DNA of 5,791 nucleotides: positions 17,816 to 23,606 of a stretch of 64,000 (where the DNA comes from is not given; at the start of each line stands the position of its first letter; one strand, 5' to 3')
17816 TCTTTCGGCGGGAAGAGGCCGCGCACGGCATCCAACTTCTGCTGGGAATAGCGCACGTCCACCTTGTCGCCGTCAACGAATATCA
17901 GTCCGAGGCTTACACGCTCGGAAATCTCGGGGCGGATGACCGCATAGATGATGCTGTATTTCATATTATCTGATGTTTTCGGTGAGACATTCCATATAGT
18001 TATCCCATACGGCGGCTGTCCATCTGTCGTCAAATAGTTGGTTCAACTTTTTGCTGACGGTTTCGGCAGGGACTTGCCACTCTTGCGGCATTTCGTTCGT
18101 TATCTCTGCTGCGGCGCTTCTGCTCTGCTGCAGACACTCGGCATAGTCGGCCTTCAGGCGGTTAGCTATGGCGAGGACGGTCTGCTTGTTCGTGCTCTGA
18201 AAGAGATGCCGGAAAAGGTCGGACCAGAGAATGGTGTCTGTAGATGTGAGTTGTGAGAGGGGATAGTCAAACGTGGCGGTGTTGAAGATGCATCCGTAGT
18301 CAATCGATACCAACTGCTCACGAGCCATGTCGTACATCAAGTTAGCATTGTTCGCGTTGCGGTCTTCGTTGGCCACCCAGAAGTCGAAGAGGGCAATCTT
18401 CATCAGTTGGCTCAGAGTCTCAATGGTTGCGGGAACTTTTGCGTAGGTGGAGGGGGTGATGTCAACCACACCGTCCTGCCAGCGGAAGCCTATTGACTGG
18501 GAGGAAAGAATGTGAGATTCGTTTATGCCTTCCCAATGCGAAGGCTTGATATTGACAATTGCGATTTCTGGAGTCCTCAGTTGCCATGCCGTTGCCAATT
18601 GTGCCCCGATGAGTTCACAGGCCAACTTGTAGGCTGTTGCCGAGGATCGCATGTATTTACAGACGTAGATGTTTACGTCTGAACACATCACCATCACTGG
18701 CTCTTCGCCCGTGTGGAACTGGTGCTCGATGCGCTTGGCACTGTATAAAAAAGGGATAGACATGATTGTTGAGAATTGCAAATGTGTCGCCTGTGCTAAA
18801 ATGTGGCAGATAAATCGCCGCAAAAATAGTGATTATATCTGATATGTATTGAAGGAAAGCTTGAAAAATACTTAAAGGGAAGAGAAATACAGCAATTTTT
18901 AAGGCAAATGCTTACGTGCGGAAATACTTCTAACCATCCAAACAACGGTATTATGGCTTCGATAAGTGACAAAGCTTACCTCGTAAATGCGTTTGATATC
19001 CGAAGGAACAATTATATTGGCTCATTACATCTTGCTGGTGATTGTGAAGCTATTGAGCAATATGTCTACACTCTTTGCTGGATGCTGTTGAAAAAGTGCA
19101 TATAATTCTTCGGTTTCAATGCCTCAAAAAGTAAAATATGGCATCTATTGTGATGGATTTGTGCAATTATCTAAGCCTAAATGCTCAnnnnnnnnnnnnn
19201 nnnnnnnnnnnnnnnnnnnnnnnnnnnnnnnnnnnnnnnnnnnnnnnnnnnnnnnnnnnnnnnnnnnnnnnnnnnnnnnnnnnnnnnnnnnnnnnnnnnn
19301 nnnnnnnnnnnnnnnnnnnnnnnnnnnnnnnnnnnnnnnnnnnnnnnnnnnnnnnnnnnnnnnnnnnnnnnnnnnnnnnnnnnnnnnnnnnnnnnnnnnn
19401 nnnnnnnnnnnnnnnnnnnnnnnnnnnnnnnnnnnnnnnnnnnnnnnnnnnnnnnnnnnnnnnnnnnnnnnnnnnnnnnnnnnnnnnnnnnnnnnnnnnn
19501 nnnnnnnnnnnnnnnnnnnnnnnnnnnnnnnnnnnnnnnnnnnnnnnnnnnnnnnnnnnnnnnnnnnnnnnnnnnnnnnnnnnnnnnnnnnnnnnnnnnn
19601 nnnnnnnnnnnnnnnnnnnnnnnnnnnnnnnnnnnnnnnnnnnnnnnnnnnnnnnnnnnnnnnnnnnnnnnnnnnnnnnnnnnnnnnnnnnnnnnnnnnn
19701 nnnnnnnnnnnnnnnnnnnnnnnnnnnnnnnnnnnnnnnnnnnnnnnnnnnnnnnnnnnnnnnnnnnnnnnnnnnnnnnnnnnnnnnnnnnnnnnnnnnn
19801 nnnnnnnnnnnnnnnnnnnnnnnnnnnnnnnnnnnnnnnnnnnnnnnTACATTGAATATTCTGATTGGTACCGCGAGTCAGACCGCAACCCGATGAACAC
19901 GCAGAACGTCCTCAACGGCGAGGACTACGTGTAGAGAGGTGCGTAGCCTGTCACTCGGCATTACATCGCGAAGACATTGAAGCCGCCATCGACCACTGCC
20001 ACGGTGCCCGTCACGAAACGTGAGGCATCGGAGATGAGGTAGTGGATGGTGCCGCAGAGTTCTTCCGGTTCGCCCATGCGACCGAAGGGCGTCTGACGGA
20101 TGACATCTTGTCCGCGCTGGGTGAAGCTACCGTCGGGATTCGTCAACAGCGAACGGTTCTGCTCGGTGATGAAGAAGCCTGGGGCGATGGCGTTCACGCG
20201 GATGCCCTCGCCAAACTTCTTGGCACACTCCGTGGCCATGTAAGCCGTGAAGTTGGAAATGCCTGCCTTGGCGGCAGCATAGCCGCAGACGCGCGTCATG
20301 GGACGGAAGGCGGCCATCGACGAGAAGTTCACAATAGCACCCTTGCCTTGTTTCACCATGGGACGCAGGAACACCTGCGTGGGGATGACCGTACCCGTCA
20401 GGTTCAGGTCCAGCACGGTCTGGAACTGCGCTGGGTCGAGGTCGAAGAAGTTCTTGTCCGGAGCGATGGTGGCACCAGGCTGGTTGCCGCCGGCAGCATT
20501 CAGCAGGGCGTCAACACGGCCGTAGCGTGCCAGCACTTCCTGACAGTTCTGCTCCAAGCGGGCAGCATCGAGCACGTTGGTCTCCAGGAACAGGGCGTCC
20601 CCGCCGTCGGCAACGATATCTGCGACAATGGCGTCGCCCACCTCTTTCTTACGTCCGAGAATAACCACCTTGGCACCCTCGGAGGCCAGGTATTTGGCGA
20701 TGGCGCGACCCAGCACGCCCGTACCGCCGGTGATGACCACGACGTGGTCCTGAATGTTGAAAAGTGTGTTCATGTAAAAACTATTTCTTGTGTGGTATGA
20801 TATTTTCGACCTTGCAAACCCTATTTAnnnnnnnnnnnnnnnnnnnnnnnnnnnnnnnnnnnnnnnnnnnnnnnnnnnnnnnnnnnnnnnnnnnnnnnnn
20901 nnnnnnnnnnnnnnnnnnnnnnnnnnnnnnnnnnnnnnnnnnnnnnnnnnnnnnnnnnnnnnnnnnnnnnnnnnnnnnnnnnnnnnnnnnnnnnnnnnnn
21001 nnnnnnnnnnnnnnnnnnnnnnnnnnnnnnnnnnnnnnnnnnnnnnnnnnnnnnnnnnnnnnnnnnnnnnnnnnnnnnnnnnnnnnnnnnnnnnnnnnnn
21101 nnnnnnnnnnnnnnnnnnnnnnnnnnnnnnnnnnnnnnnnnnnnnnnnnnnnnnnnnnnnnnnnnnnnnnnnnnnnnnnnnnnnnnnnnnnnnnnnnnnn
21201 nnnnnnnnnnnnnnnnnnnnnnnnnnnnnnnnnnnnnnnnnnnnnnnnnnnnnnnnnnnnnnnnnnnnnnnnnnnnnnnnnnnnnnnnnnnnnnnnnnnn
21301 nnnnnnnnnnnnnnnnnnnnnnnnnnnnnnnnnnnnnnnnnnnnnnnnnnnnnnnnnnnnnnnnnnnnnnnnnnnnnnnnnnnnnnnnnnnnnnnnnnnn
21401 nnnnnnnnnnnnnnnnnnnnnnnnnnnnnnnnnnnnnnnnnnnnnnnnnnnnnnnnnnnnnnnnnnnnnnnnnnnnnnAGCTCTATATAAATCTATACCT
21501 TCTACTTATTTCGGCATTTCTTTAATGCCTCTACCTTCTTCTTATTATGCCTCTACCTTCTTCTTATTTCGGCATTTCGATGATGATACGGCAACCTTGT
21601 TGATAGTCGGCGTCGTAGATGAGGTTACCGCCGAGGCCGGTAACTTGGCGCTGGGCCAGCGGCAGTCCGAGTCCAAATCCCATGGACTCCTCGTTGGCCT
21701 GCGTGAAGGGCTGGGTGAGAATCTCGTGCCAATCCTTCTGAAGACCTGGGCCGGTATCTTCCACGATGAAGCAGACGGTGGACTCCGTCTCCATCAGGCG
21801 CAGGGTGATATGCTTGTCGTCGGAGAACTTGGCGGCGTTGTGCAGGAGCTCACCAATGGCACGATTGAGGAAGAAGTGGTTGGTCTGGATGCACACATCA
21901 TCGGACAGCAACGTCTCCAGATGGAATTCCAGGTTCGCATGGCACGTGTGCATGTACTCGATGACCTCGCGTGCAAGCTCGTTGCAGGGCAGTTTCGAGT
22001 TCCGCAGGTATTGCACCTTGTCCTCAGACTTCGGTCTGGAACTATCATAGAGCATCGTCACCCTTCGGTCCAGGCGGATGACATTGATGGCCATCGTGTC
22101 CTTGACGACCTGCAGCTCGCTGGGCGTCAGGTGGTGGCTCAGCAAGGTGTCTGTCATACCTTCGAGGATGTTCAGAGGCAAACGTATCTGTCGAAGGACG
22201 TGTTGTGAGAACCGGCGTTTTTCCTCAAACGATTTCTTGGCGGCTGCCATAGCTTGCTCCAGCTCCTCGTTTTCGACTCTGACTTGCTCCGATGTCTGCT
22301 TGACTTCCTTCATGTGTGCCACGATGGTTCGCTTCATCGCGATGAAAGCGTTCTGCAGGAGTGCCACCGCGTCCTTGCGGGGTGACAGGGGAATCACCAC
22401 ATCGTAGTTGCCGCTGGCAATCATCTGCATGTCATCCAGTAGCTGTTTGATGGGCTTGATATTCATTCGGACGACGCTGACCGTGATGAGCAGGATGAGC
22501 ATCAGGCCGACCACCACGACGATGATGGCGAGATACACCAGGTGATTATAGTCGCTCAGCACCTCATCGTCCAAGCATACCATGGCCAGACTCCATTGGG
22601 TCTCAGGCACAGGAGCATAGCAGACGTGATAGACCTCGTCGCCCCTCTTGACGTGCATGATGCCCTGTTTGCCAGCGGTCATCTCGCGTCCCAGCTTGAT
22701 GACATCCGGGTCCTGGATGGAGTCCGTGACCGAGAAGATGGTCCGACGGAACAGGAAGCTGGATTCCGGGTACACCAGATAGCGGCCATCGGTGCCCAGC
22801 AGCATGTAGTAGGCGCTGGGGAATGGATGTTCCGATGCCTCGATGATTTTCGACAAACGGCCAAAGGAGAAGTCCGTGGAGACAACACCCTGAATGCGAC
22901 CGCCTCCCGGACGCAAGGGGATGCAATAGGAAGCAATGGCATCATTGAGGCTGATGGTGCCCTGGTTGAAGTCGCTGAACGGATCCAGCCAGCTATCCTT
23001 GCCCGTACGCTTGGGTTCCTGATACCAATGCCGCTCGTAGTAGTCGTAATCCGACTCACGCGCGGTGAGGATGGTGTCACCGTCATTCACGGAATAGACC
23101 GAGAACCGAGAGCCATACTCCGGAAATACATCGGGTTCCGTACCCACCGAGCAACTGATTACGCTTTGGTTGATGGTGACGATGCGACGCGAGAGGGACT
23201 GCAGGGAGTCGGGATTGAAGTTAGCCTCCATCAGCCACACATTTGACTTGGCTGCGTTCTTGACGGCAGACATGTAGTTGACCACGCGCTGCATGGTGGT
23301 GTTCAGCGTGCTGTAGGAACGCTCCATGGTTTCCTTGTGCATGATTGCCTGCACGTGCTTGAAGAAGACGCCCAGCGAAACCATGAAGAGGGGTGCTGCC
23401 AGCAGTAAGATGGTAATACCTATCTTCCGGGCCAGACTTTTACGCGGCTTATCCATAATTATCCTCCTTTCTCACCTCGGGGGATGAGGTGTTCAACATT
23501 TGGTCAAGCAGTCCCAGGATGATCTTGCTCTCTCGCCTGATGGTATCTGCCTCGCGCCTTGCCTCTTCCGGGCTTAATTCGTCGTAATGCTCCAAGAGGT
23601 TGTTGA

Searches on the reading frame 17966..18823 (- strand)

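Call 28: search_protein_families(library=pfam, proteins=[window:17966-18823:-])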
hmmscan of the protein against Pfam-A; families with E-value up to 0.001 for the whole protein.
window:17966-18823:- (285 aa): 2 families
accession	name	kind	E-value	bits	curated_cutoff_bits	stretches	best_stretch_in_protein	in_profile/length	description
PF20613.4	HipA_2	-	3.2e-24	85.9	27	1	40-262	13-219/240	HipA-like kinase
PF00454.33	PI3_PI4_kinase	-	0.00041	20.8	27.1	1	138-188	132-180/241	Phosphatidylinositol 3- and 4-kinase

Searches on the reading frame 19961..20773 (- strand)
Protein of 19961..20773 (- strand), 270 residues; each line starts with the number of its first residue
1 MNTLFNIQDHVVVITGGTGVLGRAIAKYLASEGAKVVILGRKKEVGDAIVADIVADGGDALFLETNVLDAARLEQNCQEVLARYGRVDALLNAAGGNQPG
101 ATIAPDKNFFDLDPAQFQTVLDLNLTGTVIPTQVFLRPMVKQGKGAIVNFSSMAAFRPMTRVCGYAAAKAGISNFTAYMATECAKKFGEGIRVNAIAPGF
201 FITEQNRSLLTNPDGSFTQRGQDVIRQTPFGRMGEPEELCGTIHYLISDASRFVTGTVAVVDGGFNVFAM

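Call 29: search_protein_families(library=pfam, proteins=[window:19961-20773:-])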
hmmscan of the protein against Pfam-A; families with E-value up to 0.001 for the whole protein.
window:19961-20773:- (270 aa): 5 families
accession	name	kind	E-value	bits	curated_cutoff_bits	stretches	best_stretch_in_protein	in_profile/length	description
PF13561.12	adh_short_C2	-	1.3e-49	169.4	27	1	21-266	8-236/236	Enoyl-(Acyl carrier protein) reductase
PF00106.31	adh_short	-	3.2e-48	164.2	26.6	1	11-209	2-190/195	short chain dehydrogenase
PF08659.16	KR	-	1.5e-13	51.5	22.6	1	12-181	3-165/180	KR domain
PF01370.27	Epimerase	-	6.6e-10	39.2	20.9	1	12-199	1-176/240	NAD dependent epimerase/dehydratase family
PF03435.24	Sacchrp_dh_NADP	-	0.00043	21.1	25.1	0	12-98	1-80/129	Saccharopine dehydrogenase NADP binding domain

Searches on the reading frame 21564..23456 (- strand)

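Call 9: search_protein_families(library=pfam, proteins=[window:21564-23456:-])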
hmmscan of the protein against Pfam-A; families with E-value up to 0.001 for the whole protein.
window:21564-23456:- (630 aa): 3 families
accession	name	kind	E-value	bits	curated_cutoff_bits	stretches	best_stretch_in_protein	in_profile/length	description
PF02518.31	HATPase_c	-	3.7e-16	60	26.4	1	529-629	5-108/111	Histidine kinase-, DNA gyrase B-, and HSP90-like ATPase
PF02743.24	dCache_1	-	1.3e-15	58.1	45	1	124-291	76-238/240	Cache domain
PF22673.2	MCP-like_PDC_1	-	6.1e-12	46.4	27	1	90-202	6-112/113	Methyl-accepting chemotaxis protein-like, first PDC sensor domain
